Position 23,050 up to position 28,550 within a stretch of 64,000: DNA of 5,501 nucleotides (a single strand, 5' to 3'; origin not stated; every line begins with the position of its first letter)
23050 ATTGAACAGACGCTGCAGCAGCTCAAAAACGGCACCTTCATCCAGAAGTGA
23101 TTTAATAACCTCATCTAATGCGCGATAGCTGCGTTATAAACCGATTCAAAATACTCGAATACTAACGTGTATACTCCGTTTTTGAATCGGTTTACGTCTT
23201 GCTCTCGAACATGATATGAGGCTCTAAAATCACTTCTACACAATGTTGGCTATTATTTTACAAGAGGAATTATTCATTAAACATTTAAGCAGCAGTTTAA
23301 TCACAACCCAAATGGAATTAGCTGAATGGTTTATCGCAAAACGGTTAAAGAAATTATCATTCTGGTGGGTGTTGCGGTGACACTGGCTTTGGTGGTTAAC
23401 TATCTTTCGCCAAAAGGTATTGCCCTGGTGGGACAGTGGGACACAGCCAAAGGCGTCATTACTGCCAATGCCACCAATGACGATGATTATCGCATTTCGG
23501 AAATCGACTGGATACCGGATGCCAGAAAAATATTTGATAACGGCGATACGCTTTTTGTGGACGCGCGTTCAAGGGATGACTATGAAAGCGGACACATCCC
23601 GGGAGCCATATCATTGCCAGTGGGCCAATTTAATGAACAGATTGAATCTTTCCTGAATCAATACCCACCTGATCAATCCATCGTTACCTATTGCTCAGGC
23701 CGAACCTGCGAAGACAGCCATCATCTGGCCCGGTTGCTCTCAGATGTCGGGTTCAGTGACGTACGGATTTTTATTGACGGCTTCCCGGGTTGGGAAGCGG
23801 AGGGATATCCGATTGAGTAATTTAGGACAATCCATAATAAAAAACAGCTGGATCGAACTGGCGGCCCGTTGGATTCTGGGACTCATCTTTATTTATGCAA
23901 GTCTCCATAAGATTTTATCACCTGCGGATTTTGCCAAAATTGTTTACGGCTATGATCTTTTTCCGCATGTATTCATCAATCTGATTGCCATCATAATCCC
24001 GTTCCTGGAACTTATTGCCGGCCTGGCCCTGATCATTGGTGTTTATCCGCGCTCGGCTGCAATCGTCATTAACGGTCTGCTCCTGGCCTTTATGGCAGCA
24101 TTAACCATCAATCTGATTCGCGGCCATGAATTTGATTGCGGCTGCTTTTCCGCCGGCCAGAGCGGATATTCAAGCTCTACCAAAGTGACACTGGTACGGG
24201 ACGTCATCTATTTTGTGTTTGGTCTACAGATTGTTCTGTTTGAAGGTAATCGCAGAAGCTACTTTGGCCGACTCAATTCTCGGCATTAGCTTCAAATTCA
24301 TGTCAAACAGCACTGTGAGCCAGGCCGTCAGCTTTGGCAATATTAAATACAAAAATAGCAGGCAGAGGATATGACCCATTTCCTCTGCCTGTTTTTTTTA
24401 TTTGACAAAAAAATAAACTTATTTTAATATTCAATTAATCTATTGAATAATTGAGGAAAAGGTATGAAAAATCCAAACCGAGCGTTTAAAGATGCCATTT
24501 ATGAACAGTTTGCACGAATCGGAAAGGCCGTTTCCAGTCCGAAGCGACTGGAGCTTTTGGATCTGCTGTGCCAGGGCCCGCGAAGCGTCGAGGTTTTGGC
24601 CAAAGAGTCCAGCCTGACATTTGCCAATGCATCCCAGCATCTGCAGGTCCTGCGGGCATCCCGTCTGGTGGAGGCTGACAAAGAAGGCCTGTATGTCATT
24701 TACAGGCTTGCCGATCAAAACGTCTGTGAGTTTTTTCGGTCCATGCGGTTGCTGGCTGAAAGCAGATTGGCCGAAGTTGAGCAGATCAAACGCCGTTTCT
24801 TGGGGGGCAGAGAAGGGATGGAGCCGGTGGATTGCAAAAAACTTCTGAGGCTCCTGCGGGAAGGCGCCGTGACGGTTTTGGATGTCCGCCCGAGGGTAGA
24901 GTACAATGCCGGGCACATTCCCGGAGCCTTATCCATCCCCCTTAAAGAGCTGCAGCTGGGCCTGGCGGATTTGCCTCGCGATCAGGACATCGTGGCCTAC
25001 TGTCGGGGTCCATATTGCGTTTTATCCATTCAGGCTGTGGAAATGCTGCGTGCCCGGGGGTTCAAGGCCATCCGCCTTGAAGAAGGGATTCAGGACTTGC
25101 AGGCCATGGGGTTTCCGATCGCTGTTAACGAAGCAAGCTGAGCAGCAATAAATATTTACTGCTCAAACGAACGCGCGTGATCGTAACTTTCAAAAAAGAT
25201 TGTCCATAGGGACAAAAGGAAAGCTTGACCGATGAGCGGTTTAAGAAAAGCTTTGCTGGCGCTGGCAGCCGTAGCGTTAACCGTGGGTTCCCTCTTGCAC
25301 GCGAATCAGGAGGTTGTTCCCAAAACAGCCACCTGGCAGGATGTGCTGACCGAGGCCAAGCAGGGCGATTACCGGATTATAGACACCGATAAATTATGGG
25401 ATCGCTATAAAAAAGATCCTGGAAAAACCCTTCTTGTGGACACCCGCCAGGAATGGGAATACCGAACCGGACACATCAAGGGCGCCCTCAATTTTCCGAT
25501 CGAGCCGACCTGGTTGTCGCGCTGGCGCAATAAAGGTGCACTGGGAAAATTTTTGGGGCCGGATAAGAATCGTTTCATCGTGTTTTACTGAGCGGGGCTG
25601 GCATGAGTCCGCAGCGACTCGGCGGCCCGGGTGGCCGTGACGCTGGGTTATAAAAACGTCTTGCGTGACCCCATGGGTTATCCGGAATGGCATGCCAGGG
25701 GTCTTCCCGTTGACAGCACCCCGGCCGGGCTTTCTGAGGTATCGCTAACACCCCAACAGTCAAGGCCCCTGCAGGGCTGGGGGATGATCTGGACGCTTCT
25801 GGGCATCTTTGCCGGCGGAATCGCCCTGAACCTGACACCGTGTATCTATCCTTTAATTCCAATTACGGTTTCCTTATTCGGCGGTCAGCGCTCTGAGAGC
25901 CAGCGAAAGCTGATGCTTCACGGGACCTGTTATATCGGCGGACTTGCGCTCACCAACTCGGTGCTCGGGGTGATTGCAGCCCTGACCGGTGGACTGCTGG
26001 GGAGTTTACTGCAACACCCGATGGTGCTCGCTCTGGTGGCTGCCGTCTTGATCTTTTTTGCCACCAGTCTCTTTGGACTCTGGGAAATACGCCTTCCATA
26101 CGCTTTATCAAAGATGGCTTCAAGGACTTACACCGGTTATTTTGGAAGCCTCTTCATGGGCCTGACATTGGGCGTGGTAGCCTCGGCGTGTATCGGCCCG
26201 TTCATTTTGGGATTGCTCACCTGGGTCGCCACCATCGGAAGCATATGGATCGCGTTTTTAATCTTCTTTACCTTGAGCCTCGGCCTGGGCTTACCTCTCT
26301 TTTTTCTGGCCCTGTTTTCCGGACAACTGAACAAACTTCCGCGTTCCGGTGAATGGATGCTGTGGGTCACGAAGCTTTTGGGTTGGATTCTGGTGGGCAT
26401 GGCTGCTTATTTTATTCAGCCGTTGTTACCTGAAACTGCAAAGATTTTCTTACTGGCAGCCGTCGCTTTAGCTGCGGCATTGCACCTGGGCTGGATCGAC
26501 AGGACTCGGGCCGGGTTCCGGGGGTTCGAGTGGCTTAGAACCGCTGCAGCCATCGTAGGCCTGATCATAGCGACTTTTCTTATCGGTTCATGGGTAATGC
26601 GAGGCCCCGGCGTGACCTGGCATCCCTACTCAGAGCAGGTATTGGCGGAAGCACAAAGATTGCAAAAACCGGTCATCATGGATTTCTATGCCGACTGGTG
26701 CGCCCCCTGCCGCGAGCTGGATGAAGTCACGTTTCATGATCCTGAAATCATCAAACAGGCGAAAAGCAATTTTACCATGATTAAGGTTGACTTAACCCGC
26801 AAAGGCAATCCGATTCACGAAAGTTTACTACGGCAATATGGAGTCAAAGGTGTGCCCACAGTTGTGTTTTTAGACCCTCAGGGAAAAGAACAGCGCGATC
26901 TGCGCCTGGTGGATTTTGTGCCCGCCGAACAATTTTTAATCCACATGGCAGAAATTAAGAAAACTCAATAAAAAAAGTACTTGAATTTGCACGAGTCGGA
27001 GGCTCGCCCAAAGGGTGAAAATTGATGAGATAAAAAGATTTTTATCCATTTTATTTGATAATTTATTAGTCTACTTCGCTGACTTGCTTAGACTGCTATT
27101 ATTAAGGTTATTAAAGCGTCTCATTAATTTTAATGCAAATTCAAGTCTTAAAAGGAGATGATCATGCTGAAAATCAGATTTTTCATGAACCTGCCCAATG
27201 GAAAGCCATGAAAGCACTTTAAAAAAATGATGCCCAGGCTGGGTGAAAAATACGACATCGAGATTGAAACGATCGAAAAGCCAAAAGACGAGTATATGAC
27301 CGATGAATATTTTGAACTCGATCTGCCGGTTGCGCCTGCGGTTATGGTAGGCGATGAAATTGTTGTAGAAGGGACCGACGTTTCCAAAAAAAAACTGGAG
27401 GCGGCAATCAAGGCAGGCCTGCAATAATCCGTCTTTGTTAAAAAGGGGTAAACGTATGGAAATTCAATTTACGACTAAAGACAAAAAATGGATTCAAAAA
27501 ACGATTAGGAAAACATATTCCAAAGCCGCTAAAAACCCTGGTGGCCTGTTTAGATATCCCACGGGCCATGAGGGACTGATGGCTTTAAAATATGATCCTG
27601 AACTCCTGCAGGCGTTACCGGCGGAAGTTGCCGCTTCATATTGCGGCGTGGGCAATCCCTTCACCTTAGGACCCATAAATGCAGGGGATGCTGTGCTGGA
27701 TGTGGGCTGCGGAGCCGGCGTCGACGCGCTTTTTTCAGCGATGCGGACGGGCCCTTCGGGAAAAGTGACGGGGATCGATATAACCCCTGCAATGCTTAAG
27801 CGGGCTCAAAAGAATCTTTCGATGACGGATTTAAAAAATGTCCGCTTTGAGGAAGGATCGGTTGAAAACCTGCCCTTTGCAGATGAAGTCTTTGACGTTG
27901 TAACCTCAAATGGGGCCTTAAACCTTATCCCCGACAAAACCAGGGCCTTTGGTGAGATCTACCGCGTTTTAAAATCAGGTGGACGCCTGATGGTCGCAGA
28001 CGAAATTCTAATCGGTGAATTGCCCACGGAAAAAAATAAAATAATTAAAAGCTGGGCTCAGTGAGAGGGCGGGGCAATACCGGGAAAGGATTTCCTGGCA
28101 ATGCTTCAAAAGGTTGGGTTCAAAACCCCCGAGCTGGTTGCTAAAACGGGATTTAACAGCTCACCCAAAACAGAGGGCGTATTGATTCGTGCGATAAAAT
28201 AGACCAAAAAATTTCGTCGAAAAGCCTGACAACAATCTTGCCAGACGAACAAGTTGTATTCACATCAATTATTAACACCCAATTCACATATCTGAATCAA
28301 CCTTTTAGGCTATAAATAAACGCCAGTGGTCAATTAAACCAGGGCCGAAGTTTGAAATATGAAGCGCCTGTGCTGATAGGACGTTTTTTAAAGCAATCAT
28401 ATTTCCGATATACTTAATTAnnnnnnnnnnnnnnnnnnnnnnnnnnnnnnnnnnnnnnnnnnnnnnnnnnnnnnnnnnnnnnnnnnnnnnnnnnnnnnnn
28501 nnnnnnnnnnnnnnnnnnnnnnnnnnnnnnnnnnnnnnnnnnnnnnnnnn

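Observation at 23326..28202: A candidate ArsR-regulated gene cluster of three CxGxxC rhodanese paralogues, MauE, a DsbD-like electron conduit, and two further candidate selenoproteins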

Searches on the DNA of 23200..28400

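Call 94: search_rna_families(source=window, start=23200, end=28400, threshold=evalue, max_evalue=5)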
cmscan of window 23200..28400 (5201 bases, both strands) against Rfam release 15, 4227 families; matches with E-value up to 5: 8.
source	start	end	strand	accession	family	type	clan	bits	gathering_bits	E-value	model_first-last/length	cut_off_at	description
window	24343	24405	+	RF03560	mir-3926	Gene; miRNA;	-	28.8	82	0.03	1-63/63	no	mir-3926 microRNA precursor family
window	24359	24543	+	RF03098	RAGATH-22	Gene; sRNA;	-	24.8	120.3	0.12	1-166/166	no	RAGATH-22 RNA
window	24217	24397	+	RF01819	RsaD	Gene; sRNA;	-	23.9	50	0.45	1-189/189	no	RNA Staph. aureus D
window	24343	24405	-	RF03560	mir-3926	Gene; miRNA;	-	22.1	82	1.5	1-63/63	no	mir-3926 microRNA precursor family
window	24314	24395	+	RF02057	STnc40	Gene; sRNA;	-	22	45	2.1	1-70/70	no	Salmonella enterica sRNA STnc40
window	24356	24392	-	RF04146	mir-4742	Gene; miRNA;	-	21.6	85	2.2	1-85/85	no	mir-4742 microRNA precursor family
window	26153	26255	-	RF02046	Sphinx_1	Gene; lncRNA;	-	21.3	34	1.2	1-100/100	no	Sphinx_ conserved region 1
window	24262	24489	-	RF01477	rli43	Gene; sRNA;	-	19.8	100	0.14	1-255/255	no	Listeria sRNA rli43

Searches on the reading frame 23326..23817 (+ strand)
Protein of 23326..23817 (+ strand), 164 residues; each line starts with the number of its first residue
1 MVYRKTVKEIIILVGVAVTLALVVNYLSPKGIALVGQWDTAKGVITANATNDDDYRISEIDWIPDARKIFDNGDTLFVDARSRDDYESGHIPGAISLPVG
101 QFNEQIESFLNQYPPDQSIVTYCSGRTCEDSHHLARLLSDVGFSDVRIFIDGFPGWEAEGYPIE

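Call 7: search_protein_families(library=pfam, max_evalue=0.01, proteins=[window:23326-23817:+])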
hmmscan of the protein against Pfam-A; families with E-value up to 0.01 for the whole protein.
seq(164 aa): 1 family
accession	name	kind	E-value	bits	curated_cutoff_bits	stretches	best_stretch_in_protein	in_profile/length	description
PF00581.25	Rhodanese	-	7.9e-19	68.4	22.2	1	66-159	5-102/102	Rhodanese-like domain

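Call 10: search_protein_families(library=ncbifam, max_evalue=0.01, proteins=[window:23326-23817:+])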
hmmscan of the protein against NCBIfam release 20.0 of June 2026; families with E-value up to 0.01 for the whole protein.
seq(164 aa): 15 families
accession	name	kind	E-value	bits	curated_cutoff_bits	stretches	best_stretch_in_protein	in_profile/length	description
NF045694.1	seleno_TsoB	exception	1.7e-13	49.6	805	1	33-164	23-157/572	rhodanese/DsbD fusion-like selenoprotein TsoB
NF041203.1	rhodanese_LYCAU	equivalog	6.4e-13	48.5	115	1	66-164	28-124/126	rhodanese-related (seleno)protein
NF006444.0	PRK08762.1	equivalog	4.1e-11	42.2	449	1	57-164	14-115/387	molybdopterin-synthase adenylyltransferase MoeB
NF045521.1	rhoda_near_glyco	subfamily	6.4e-08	32.5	145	1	68-163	25-115/144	rhodanese homology domain-containing protein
NF001133.1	PRK00142.1-1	equivalog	5.7e-07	29.3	170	1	67-147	114-194/229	oxygen-dependent tRNA uridine(34) hydroxylase TrhO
NF001195.0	PRK00162.1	equivalog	2e-06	28.1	102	1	64-159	10-99/108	thiosulfate sulfurtransferase GlpE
NF008750.0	PRK11784.1-2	equivalog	9.4e-06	24.9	241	1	68-99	9-40/346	tRNA 2-selenouridine(34) synthase MnmH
NF005902.0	PRK07878.1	equivalog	1e-05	24.7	647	1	64-156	292-381/392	adenylyltransferase/sulfurtransferase MoeZ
NF008752.0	PRK11784.1-4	equivalog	0.0001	21.3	266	1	77-104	21-48/357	tRNA 2-selenouridine(34) synthase MnmH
TIGR03865.1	PQQ_CXXCW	subfamily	0.00025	21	128.05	1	91-164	81-163/167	PQQ-dependent catabolism-associated CXXCW motif protein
NF007627.0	PRK10287.1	equivalog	0.00027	21.1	102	1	77-146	23-88/104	thiosulfate sulfurtransferase PspE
TIGR02981.1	phageshock_pspE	exception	0.00035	20.8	126.3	1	77-146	21-86/101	thiosulfate sulfurtransferase PspE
TIGR04568.1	arch_SelU_Nterm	equivalog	0.0018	18.1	200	0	71-100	100-129/215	selenouridine synthase SelU-like subunit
NF005646.0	PRK07411.1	equivalog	0.002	17.3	633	1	38-143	261-367/390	molybdopterin-synthase adenylyltransferase MoeB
TIGR03167.1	tRNA_sel_U_synt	equivalog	0.0039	16.6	219.75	1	75-99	3-27/311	tRNA 2-selenouridine(34) synthase MnmH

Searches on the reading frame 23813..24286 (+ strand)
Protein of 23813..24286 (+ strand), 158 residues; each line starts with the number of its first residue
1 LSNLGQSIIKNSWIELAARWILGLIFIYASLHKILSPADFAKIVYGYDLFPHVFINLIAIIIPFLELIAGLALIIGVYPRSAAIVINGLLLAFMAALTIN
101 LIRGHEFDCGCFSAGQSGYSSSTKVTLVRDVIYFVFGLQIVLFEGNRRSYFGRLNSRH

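Call 7: search_protein_families(library=pfam, max_evalue=0.01, proteins=[window:23813-24286:+])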
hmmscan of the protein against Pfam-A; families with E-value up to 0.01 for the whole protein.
seq(158 aa): 3 families
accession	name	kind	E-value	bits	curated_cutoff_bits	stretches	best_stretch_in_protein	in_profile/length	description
PF07291.16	MauE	-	2.3e-26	93.1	27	1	12-138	2-123/128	Methylamine utilisation protein MauE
PF07681.17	DoxX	-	8.8e-09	36.3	23.6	1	16-93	3-79/85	DoxX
PF13564.11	DoxX_2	-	0.00024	21.6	26.3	1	21-106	5-87/103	DoxX-like family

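Call 10: search_protein_families(library=ncbifam, max_evalue=0.01, proteins=[window:23813-24286:+])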
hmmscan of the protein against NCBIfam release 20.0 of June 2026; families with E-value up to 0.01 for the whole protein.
seq(158 aa): 2 families
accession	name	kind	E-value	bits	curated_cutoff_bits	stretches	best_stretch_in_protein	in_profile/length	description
NF045576.1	BT_3928_fam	equivalog_domain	3.8e-10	39.4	250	1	17-149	4-138/358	BT_3928 family protein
NF050144.1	matur_HvfX_fam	equivalog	0.0023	18.1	80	1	15-99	4-87/165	HvfX family Cu-binding RiPP maturation protein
